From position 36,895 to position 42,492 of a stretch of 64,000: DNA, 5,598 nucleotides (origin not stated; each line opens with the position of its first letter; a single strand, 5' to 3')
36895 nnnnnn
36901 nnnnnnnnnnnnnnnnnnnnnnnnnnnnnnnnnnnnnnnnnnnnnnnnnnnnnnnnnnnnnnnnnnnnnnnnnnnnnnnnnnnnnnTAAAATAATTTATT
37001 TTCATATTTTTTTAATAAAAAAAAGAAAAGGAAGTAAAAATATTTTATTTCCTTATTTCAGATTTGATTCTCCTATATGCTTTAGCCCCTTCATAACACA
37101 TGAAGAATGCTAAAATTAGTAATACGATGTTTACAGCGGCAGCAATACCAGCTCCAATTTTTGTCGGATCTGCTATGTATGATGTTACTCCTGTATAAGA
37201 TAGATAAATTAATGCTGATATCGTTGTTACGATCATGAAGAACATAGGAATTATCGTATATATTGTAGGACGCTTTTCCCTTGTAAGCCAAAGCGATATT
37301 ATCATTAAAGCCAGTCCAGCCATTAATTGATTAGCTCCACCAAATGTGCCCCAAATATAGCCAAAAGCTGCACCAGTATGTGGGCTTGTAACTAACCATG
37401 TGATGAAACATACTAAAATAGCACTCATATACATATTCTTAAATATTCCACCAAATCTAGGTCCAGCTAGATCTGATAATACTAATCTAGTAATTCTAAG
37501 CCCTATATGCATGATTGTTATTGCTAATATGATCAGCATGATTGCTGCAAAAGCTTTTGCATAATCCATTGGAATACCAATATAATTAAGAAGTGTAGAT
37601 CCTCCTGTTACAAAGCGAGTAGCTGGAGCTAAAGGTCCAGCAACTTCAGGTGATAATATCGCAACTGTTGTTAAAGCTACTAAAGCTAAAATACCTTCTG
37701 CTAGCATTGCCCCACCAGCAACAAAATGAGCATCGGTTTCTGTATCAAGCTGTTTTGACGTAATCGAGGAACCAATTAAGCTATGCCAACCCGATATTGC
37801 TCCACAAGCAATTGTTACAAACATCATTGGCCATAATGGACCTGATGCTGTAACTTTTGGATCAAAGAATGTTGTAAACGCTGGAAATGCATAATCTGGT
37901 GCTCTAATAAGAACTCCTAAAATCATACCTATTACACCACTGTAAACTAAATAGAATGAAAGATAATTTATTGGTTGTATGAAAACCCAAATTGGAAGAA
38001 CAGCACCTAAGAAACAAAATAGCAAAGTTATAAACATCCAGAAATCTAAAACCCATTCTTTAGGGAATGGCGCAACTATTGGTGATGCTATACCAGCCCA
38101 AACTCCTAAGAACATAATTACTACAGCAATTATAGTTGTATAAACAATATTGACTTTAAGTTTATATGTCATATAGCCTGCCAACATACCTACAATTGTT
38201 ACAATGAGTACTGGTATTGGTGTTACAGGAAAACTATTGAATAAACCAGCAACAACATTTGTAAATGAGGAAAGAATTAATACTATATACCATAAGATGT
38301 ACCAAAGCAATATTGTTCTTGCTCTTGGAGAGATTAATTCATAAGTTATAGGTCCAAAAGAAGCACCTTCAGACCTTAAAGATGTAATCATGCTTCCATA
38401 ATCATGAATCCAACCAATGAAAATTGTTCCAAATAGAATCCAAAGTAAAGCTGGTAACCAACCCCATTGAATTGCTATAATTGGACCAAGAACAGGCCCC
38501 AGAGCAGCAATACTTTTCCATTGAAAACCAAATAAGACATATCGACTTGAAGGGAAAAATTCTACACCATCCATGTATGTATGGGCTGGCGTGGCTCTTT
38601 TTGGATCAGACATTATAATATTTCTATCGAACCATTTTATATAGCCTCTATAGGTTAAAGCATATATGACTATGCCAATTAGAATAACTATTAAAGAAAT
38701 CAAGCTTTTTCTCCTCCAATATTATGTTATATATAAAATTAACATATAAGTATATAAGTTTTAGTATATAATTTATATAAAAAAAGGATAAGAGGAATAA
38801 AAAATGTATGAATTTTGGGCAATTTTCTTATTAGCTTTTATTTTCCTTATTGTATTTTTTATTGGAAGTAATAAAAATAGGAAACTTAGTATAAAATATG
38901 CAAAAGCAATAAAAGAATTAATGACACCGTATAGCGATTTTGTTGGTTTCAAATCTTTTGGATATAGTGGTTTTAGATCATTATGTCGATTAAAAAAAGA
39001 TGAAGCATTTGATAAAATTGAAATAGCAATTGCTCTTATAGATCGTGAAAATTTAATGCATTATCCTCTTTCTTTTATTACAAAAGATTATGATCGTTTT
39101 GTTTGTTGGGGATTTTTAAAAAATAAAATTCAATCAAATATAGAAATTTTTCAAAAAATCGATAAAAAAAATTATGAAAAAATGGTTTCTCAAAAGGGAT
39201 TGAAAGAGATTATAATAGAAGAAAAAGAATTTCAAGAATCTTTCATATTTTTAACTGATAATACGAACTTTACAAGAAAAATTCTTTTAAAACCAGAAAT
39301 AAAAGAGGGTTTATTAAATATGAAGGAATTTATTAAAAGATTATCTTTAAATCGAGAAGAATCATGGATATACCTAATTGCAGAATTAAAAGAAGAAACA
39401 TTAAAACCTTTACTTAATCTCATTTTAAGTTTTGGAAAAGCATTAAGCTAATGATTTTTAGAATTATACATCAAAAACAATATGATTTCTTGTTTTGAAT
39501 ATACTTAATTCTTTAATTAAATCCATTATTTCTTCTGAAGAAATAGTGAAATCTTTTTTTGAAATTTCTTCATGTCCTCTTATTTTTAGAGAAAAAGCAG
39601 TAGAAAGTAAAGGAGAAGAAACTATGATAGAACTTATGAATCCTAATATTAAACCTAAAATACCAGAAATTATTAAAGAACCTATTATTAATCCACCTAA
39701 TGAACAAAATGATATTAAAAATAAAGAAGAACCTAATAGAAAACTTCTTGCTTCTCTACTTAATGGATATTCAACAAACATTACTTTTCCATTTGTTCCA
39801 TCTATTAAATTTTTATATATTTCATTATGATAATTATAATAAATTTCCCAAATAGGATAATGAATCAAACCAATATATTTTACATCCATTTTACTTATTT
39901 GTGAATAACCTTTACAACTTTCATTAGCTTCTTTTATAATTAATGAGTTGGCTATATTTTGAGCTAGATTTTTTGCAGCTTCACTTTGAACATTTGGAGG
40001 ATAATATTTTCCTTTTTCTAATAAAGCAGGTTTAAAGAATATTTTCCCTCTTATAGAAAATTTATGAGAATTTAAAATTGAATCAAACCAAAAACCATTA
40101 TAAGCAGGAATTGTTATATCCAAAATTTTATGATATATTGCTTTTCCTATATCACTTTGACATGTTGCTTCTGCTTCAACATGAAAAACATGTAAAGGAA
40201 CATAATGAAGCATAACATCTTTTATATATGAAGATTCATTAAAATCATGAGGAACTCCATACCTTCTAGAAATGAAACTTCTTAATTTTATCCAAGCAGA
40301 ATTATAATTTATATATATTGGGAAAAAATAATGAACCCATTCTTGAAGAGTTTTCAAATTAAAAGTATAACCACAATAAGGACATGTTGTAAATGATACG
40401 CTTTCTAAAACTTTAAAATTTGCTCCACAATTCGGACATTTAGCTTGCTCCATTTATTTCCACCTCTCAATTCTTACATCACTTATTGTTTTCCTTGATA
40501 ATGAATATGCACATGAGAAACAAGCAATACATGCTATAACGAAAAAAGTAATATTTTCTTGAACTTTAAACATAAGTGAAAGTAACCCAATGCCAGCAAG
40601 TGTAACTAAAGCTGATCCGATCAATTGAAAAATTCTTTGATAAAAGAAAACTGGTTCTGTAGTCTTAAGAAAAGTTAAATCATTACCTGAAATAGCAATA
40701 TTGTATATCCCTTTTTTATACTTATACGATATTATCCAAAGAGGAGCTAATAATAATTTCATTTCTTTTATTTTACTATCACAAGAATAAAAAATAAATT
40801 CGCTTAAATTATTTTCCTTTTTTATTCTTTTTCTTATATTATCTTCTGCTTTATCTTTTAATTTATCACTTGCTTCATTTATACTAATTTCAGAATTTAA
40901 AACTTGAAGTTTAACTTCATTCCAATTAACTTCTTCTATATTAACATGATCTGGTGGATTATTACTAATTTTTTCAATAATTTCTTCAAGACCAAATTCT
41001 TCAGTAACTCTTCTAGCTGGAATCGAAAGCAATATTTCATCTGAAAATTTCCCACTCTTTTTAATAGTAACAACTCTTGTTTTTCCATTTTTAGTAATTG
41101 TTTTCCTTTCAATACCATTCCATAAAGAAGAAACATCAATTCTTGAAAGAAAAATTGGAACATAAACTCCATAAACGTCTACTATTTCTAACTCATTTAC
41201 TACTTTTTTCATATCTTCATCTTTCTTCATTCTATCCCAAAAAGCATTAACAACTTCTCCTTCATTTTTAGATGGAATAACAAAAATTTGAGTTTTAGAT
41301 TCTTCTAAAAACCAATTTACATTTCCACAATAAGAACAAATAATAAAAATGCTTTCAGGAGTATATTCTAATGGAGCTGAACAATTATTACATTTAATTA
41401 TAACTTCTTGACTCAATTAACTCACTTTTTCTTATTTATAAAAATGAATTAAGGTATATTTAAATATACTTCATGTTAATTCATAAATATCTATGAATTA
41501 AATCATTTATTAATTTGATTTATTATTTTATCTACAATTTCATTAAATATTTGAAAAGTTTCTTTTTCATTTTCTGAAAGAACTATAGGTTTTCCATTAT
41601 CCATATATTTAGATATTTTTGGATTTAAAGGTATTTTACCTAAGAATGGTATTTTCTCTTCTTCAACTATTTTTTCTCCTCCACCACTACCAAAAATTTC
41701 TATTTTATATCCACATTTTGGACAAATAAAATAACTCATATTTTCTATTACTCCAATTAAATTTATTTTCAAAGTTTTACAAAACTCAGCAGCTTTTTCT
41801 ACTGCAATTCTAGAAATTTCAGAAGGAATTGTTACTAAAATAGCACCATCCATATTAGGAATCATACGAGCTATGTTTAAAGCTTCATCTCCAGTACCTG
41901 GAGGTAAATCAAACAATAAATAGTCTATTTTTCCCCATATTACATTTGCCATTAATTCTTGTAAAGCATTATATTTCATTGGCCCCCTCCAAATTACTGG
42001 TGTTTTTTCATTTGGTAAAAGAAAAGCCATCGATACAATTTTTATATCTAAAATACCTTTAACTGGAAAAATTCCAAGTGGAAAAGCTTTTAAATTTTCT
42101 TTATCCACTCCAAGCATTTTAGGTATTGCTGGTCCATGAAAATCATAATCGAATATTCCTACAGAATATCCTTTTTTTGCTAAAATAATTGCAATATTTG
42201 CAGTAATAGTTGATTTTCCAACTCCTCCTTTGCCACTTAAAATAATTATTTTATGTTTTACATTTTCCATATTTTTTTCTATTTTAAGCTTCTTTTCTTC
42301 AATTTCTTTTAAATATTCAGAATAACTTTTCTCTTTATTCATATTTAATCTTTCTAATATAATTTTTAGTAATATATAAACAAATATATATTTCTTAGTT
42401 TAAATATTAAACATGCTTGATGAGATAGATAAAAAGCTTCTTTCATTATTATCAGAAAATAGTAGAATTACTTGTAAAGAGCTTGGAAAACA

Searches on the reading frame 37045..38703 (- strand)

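Call 21: search_protein_families(library=pfam, proteins=[window:37045-38703:-], max_evalue=0.001)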
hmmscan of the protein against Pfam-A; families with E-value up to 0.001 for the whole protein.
window:37045-38703:- (552 aa): 1 family
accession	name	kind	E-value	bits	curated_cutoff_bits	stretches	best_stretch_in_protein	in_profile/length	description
PF02554.20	CstA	-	4.8e-121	405.6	27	2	3-355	2-359/560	Carbon starvation protein CstA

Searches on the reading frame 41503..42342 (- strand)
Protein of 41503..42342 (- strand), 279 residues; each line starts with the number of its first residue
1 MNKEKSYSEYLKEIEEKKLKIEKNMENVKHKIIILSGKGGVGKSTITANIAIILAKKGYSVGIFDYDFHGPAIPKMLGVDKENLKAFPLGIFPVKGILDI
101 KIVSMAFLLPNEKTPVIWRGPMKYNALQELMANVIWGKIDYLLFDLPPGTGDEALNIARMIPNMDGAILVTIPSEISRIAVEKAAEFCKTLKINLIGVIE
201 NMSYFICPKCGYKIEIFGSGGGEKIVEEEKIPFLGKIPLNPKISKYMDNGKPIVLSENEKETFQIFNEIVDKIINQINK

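Call 45: search_protein_families(library=pfam, proteins=[window:41503-42342:-], max_evalue=0.0001)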
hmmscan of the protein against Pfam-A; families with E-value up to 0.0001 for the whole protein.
window:41503-42342:- (279 aa): 6 families
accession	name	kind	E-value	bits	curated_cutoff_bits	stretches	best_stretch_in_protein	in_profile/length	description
PF10609.15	ParA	-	1.9e-94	316.1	27.1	1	27-273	1-245/246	NUBPL iron-transfer P-loop NTPase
PF01656.29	CbiA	-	1.1e-15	58.1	25.4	1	32-201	1-81/125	CobQ/CobB/MinD/ParA nucleotide binding domain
PF13614.12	AAA_31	-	2.4e-08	34.5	27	1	31-151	3-130/177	AAA domain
PF02374.21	ArsA_ATPase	-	2e-07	31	24.3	1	30-61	1-32/305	Anion-transporting ATPase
PF09140.17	MipZ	-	2.5e-06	27.4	20.7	1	30-152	1-112/262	ATPase MipZ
PF00142.24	Fer4_NifH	-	4.6e-06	26.7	25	0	32-61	2-31/271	4Fe-4S iron sulfur cluster binding proteins, NifH/frxC family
